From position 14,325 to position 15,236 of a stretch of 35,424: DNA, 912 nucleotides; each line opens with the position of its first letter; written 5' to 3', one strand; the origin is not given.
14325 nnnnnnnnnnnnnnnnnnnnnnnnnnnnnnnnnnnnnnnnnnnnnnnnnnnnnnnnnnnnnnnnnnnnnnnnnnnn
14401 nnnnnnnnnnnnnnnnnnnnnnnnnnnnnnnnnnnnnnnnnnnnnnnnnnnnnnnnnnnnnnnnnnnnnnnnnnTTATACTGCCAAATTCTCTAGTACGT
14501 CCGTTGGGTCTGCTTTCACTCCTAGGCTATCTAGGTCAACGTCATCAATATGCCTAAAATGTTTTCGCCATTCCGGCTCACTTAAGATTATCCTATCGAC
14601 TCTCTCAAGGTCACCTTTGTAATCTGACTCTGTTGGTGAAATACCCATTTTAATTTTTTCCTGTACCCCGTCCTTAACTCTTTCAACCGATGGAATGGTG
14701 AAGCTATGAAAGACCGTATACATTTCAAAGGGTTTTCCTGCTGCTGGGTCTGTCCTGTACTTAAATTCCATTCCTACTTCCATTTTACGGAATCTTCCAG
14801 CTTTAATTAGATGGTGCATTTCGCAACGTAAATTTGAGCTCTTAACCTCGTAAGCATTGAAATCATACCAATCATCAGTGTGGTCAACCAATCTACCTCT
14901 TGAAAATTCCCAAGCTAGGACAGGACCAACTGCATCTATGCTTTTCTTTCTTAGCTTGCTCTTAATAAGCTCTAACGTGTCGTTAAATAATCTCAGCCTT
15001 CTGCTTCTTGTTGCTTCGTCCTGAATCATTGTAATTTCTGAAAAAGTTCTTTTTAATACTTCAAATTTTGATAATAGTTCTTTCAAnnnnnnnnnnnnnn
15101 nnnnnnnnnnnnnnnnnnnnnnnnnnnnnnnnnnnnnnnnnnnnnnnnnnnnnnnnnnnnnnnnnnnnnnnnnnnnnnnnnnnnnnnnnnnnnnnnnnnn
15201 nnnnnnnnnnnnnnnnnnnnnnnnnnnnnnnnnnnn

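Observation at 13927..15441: Candidate anti-defence island: two DUF2829 (Tad2-type) paralogs flanking an unknown 203-aa gene, closed by an HTH gene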

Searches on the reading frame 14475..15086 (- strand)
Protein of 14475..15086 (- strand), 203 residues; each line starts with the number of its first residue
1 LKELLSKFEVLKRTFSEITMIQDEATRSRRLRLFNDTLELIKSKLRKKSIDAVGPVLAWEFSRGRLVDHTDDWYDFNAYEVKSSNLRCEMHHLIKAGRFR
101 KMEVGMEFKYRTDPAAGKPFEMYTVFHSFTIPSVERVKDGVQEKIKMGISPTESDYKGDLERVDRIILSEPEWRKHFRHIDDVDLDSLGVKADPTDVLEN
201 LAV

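Call 3: search_protein_families(library=pfam, proteins=[window:14475-15086:-], max_evalue=1)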
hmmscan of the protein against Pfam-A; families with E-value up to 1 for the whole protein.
window:14475-15086:- (203 aa): 1 family
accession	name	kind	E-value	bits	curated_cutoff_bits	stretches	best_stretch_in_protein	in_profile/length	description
PF12876.13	Cellulase-like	-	0.044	13.6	25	1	50-115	38-103/355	Sugar-binding cellulase-like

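Call 4: search_protein_families(library=phrogs, proteins=[window:14475-15086:-], max_evalue=1)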
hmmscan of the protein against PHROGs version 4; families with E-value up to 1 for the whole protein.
window:14475-15086:- (203 aa): 0 families

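Call 12: search_protein_families(library=ncbifam, proteins=[window:14475-15086:-], max_evalue=10)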
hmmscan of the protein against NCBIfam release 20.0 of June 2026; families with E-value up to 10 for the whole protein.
window:14475-15086:- (203 aa): 0 families

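Call 13: search_protein_families(library=pfam, proteins=[window:14475-15086:-], max_evalue=10)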
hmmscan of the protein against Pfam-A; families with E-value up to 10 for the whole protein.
window:14475-15086:- (203 aa): 1 family
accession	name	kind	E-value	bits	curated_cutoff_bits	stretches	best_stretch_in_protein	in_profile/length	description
PF12876.13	Cellulase-like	-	0.044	13.6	25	1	50-115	38-103/355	Sugar-binding cellulase-like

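Call 16: find_related_loci(query=window:14475-15086:-, collection=viral_contigs, flank=6000)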
Query window:14475-15086:- (203 aa) in viral_contigs; peptide patterns used: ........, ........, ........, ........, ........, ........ (x = any residue, [..] = any of these).
2 stretches matched a pattern, but none encodes a relative of the query by tblastn (E <= 1e-3).

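Call 29: search_protein_representatives(protein=window:14475-15086:-)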
Query: 203 residues. Proteins with E-value up to 0.001 (for the whole library): 38; up to 1e-10: 3; up to 1e-30: 1. The best 38 are listed.
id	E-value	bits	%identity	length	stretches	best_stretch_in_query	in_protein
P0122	2.7e-131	451.5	100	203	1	1-203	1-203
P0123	1.4e-30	122.8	41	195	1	5-188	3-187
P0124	7.1e-14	68.3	32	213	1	4-180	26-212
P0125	5.2e-10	55.7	29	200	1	29-180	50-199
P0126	1.5e-09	54.1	30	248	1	13-182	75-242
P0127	6.7e-09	52.0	32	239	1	48-181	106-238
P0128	6.8e-09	52.0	27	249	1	24-186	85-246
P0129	7.3e-09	51.9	24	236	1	3-181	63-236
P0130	5.1e-08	49.2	31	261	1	3-180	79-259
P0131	6.5e-08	48.8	27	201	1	11-181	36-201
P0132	6.8e-08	48.8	25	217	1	4-181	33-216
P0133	1.3e-07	47.9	29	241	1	11-182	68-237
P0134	1.6e-07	47.6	28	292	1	4-178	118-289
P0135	7.1e-07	45.5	27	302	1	39-182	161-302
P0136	2.4e-06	43.7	26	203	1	24-182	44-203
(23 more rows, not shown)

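Call 31: search_protein_families(library=pfam, alignment_id=A3, max_evalue=0.01)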
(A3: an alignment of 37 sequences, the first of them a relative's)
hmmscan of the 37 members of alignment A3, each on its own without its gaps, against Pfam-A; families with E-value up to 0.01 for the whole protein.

A. member 1, P0122 (203 aa): 0 families

B. families by the number of members that match (of 37 scanned): 3 families
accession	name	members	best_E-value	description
PF04412.18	AcnX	1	0.00019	Aconitase X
PF18330.7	Lig_C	1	0.0024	Ligase Pab1020 C-terminal region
PF07498.18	Rho_N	1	0.0077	Rho termination factor, N-terminal domain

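Call 32: search_protein_families(library=phrogs, alignment_id=A3, max_evalue=0.01)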
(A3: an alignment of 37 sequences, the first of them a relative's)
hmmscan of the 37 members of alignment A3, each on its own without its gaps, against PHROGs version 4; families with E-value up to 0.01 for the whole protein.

A. member 1, P0122 (203 aa): 0 families

B. families by the number of members that match (of 37 scanned): 7 families
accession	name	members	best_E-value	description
phrog_10269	-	1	1.5e-05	-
phrog_3281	-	1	0.00067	endonuclease VII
phrog_2724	-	1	0.00074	-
phrog_10541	-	1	0.0026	-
phrog_2250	-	1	0.0043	-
phrog_24991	-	1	0.006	-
phrog_6587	-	1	0.0074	head-tail connector protein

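Call 33: search_solved_structures(query=A3, max_evalue=10, show_alignments=2)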
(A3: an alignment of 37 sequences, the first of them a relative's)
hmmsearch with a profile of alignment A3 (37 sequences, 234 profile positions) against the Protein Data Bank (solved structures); distinct sequences matched with E-value up to 10: 6.
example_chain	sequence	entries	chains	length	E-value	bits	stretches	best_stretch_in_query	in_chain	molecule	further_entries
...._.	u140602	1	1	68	0.039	17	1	52-104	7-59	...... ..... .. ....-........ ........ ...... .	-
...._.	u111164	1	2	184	0.051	16.6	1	51-107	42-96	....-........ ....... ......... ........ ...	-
8cr2_C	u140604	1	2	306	0.12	15.4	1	51-107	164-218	Guided entry of tail-anchored proteins factor CAMLG,Guided entry of tail-anchored proteins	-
8cr1_C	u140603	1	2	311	0.12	15.4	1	51-107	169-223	Guided entry of tail-anchored proteins factor CAMLG,Guided entry of tail-anchored proteins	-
3jqh_A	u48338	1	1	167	0.71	12.9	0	57-111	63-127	C-type lectin domain family 4 member M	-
6egc_A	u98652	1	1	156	6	9.8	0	42-107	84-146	SC_2L4HC2_23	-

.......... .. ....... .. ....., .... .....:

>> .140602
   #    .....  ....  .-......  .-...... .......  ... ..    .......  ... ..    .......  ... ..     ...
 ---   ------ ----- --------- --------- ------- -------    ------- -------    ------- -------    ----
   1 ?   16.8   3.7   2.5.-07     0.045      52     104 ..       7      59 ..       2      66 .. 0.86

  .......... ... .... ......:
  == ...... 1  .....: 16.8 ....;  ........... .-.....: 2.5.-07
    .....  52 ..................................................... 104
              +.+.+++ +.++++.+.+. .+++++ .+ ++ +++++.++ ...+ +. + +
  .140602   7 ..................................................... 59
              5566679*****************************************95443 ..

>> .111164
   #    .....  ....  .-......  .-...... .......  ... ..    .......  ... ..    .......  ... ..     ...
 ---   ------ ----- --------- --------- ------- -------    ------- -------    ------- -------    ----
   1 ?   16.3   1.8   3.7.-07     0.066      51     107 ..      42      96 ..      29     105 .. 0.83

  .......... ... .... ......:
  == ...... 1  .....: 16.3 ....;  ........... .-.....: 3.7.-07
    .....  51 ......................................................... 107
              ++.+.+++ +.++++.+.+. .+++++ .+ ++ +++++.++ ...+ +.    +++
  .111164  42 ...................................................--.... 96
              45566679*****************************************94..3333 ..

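Call 36: find_related_loci(query=A4, collection=viral_contigs, flank=5000)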
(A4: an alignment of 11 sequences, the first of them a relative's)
Query A4 (241 aa) in viral_contigs; peptide patterns used: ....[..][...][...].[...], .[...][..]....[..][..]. (x = any residue, [..] = any of these).
54 stretches matched a pattern; 4 encode a relative of the query (tblastn E <= 1e-3); 4 distinct loci.
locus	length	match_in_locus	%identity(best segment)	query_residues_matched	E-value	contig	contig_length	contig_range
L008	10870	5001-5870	33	1-234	4e-41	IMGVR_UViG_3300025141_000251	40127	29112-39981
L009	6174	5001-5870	33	1-234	4e-41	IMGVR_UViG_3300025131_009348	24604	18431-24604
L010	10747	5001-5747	32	3-238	2e-36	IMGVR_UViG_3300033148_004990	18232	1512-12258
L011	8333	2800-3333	36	53-234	3e-25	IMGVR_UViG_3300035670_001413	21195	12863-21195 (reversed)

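Call 38: search_protein_families(library=pfam, proteins=[L010:3960-4274:+, L010:4271-4576:+, L010:4577-4975:+, L010:5871-6164:+, L010:6073-6432:+, L010:3482-3988:+, L008:4615-5004:+, L008:5882-6316:+, L011:2339-2794:+, L008:4236-4652:+], max_evalue=0.1)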
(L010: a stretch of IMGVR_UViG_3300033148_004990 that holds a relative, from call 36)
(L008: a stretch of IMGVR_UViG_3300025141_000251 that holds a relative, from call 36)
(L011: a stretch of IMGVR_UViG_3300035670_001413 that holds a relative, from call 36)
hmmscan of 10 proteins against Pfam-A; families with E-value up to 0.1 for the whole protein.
L010:3960-4274:+ (104 aa): 2 families
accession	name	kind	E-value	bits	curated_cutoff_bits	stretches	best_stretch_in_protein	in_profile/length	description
PF11195.14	Tad2-like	-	8.2e-07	29.9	25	1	27-103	2-73/73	Thoeris anti-defense 2-like domain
PF21149.3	FAS_pseudo-KR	-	0.019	15.7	27.4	1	32-101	12-81/98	Fatty acid synthase, pseudo-KR domain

L010:4271-4576:+ (101 aa): 0 families

L010:4577-4975:+ (132 aa): 2 families
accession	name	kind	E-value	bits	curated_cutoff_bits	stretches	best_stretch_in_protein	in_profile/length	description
PF08647.16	BRE1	-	0.0038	17.7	27.9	1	10-58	18-66/95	BRE1 E3 ubiquitin ligase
PF08581.15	Tup_N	-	0.049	14.4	28.7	1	21-58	23-60/77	Tup N-terminal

L010:5871-6164:+ (97 aa): 0 families

L010:6073-6432:+ (119 aa): 1 family
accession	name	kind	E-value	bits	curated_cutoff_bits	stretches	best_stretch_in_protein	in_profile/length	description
PF15916.11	DUF4743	-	0.096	13.2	25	0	45-109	38-97/118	Domain of unknown function (DUF4743)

L010:3482-3988:+ (168 aa): 1 family
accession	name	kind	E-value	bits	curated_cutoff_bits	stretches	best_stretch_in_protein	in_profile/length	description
PF03592.21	Terminase_2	-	3.3e-24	86.5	26.1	1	19-138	1-130/141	Terminase small subunit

L008:4615-5004:+ (129 aa): 3 families
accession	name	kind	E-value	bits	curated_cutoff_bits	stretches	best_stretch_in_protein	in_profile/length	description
PF03683.19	UPF0175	-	0.0082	16.3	27.9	1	18-59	27-67/75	Uncharacterised protein family (UPF0175)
PF13556.12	HTH_30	-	0.064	13.5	27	1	17-45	5-33/59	PucR C-terminal helix-turn-helix domain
PF02954.25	HTH_8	-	0.076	13.2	22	0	30-45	24-39/42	Bacterial regulatory protein, Fis family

L008:5882-6316:+ (144 aa): 1 family
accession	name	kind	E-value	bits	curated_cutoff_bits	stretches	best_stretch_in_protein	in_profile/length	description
PF05869.16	Dam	-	1.2e-07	32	28.1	1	10-114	7-117/169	DNA N-6-adenine-methyltransferase (Dam)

L011:2339-2794:+ (151 aa): 4 families
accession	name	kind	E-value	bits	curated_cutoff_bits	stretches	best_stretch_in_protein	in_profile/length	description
PF01527.26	HTH_Tnp_1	-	0.014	16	24.1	1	38-70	17-49/75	Transposase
PF08907.16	DUF1853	-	0.031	14.3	25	1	9-39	117-147/285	Domain of unknown function (DUF1853)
PF06056.18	Terminase_5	-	0.039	14.4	20.3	1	44-69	13-38/58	Putative ATPase subunit of terminase (gpP-like)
PF13518.12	HTH_28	-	0.077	13.5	25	0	43-70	11-38/52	Helix-turn-helix domain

L008:4236-4652:+ (138 aa): 1 family
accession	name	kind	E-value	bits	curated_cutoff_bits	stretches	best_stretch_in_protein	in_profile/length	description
PF21127.4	ATG1-like_MIT2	-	0.037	14.8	27.6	1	79-134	4-59/95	ATG1-like, MIT domain 2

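Call 55: predict_structure(alignment_id=A3)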
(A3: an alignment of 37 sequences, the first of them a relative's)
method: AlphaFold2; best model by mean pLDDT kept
length: 203 residues; sequences in the alignment: 37
mean_pLDDT: 93.1   pTM: 0.82
mean pLDDT of the five models: 93.1, 93.2, 93.0, 92.7, 92.4
residues with pLDDT >= 90: 178; 70-90: 9; 50-70: 15; < 50: 1
segments of 3 or more residues with pLDDT < 50: none
pLDDT, mean of each block of 10 residues (from residue 1): 97 97 98 98 97 97 97 98 97 93 97 95 97 94 96 96 97 97 70 65 55
secondary structure, 60 per line:
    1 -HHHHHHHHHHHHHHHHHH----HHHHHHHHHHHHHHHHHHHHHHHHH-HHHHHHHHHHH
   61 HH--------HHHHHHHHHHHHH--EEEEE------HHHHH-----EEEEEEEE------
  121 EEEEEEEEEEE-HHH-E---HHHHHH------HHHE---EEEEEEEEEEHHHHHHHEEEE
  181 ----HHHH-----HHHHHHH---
elements in order: H2-19 H24-48 H50-62 H71-83 E86-90 H97-101 E107-114 E121-131 H141-146 E160-169 H170-176 E177-180 H185-188 H194-200

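Call 57: fold_search(model_id=the predicted structure, library=pdb)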
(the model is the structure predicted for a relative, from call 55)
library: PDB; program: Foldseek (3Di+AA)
matches with E <= 10: 226; with E <= 0.001: 0
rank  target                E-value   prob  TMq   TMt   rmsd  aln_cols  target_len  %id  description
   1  5w2d                  5.2e-01  0.09  0.16  0.18  14.3       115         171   15  Crystal structure of mutant CJ YCEI protein (CJ-G34C) for nanotechnology applications (released 2018-01-03)
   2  8e4g_u                5.5e-01  0.11  0.18  0.09  11.3       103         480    9  Remodeling of the bacteriophage T7 during initial infection (released 2023-09-27)
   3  5w17                  6.2e-01  0.13  0.15  0.17   9.1        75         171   16  Crystal structure of Campylobacter jejuni YCEI protein that crystallizes with large solvent channels for nanotechnology  (released 2018-01-03)
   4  2iab_B                6.2e-01  0.10  0.15  0.19  15.4       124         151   10  Crystal structure of a protein with FMN-binding split barrel fold (NP_828636.1) from Streptomyces avermitilis at 2.00  (released 2006-09-19)
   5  6eci_M                6.2e-01  0.05  0.13  0.17  14.1       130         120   11  Structure of the FAD binding protein MSMEG_5243 from Mycobacterium smegmatis (released 2018-12-26)
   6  2iab_A                7.0e-01  0.09  0.14  0.17  15.6       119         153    8  Crystal structure of a protein with FMN-binding split barrel fold (NP_828636.1) from Streptomyces avermitilis at 2.00  (released 2006-09-19)
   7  3cp3                  7.0e-01  0.08  0.16  0.23  15.9       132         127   11  Crystal structure of conserved protein of unknown function DIP1874 from Corynebacterium diphtheriae (released 2008-04-15)
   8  4bwi_B                7.0e-01  0.07  0.16  0.11  19.5       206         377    9  Structure of the phytochrome Cph2 from Synechocystis sp. PCC6803 (released 2013-10-30)
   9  6rao_G                7.4e-01  0.03  0.08  0.08  17.2       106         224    6  Cryo-EM structure of the anti-feeding prophage (AFP) baseplate, 6-fold symmetrised (released 2019-04-17)
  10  1lwt_A                8.4e-01  0.04  0.14  0.07  17.7       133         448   10  Crystal structure of the intein homing endonuclease PI-SceI bound to its substrate DNA (Ca2+ free) (released 2002-09-27)
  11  2oaw_A                8.9e-01  0.44  0.21  0.56   6.5        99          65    6  Structure of SHH variant of "Bergerac" chimera of spectrin SH3 (released 2008-04-08)
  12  6yfj_AA               1.0e+00  0.16  0.17  0.27  12.6       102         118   10  Virus-like particle of bacteriophage ESE001 (released 2020-09-02)
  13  3db0_B                1.0e+00  0.02  0.10  0.13  15.7       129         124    7  Crystal structure of Putative Pyridoxamine 5'-phosphate oxidase (NP_472219.1) from LISTERIA INNOCUA at 2.00 A resoluti (released 2008-07-29)
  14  2fgs                  1.1e+00  0.14  0.18  0.20   8.8        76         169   10  Crystal structure of Campylobacter jejuni YCEI protein, structural genomics (released 2006-01-10)
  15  5w2x                  1.1e+00  0.08  0.16  0.18  10.6        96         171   14  Crystal structure of mutant CJ YCEI protein (CJ-N48C) for nanotechnology applications (released 2018-01-03)
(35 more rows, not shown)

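Call 59: fold_search(model_id=the predicted structure, library=viral)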
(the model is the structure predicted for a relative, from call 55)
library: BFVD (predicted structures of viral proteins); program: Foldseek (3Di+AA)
matches with E <= 10: 524; with E <= 0.001: 0
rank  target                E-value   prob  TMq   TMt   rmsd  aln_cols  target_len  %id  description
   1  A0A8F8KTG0            5.9e-02  0.15  0.18  0.09  25.3       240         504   11  Mitochondrial chaperone BCS1 [Clandestinovirus]
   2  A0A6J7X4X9            1.0e-01  0.13  0.14  0.22  13.1       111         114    8  Bacteriophage SPP1, head-tail adaptor [uncultured Caudovirales phage]
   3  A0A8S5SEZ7            1.1e-01  0.38  0.19  0.33  12.4       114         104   10  Uncharacterized protein [Siphoviridae sp. ct4085]
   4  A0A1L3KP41            1.2e-01  0.07  0.13  0.05  20.8       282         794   11  Minor structural protein [Hubei reo-like virus 10]
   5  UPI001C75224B         1.3e-01  0.13  0.15  0.23  15.7       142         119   12  (no name look-up for this kind of identifier)
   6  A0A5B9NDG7            1.4e-01  0.98  0.24  0.48   7.9        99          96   14  (no name in the UniProt tables at hand)
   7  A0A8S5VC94            1.5e-01  0.96  0.26  0.61   8.0       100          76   15  Uncharacterized protein [Siphoviridae sp. ctKsH2]
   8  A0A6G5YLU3            2.0e-01  0.44  0.24  0.31  12.2       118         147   15  (no name in the UniProt tables at hand)
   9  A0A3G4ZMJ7            2.4e-01  0.10  0.19  0.07  24.4       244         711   10  AAA family ATPase [Terrestrivirus sp.]
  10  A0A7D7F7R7            3.0e-01  0.11  0.15  0.05  14.1       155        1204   11  RNA-directed RNA polymerase L (Fragment) [Zorapteran phasma-related virus OKIAV242]
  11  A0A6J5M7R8            3.2e-01  0.30  0.19  0.40  12.9       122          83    9  Uncharacterized protein [uncultured Caudovirales phage]
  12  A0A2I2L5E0            3.2e-01  0.14  0.20  0.29   9.7       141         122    7  Uncharacterized protein [Orpheovirus IHUMI-LCC2]
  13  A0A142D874            3.2e-01  0.10  0.21  0.23  22.1       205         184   11  Uncharacterized protein (Fragment) [Leviviridae sp.]
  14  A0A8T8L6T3            3.4e-01  0.69  0.20  0.49   9.3        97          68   11  (no name in the UniProt tables at hand)
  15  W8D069                3.4e-01  0.16  0.22  0.18  16.9       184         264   10  Uncharacterized protein [Erwinia phage PhiEaH1]
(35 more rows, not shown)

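Call 63: search_dna_similar(query=window:14475-15086:-, collection=phages, mode=protein, max_evalue=0.001)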
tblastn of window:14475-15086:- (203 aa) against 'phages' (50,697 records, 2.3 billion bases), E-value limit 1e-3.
No match.

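Call 70: find_related_loci(query=A4, collection=metagenome_contigs, flank=5000)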
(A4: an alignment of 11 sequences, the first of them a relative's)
Query A4 (241 aa) in metagenome_contigs; peptide patterns used: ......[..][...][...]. (x = any residue, [..] = any of these).
52 stretches matched a pattern; 3 encode a relative of the query (tblastn E <= 1e-3); 3 distinct loci.
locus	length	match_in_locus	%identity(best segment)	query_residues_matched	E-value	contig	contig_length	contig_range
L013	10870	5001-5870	33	1-234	3e-41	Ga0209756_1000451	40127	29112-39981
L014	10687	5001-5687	27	10-239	2e-22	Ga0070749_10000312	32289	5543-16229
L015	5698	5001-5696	27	1-176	4e-18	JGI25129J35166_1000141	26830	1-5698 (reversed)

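Call 77: search_protein_families(library=padloc, proteins=[window:14475-15086:-], max_evalue=0.1)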
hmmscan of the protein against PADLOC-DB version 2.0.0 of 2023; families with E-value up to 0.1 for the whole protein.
window:14475-15086:- (203 aa): 0 families

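Call 91: find_related_loci(query=A4, collection=genome_contigs, flank=5000)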
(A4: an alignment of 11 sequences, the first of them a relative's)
Query A4 (241 aa) in genome_contigs; peptide patterns used: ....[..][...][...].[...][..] (x = any residue, [..] = any of these).
10 stretches matched a pattern, but none encodes a relative of the query by tblastn (E <= 1e-3).

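Call 104: search_protein_families(library=phrogs, proteins=[L010:3960-4274:+], max_evalue=0.001)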
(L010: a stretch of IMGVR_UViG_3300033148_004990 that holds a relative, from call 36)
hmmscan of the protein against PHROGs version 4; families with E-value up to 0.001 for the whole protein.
L010:3960-4274:+ (104 aa): 1 family
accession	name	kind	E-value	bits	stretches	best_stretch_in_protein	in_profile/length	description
phrog_1048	-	unknown function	0.00016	22.7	1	14-103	98-194/211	-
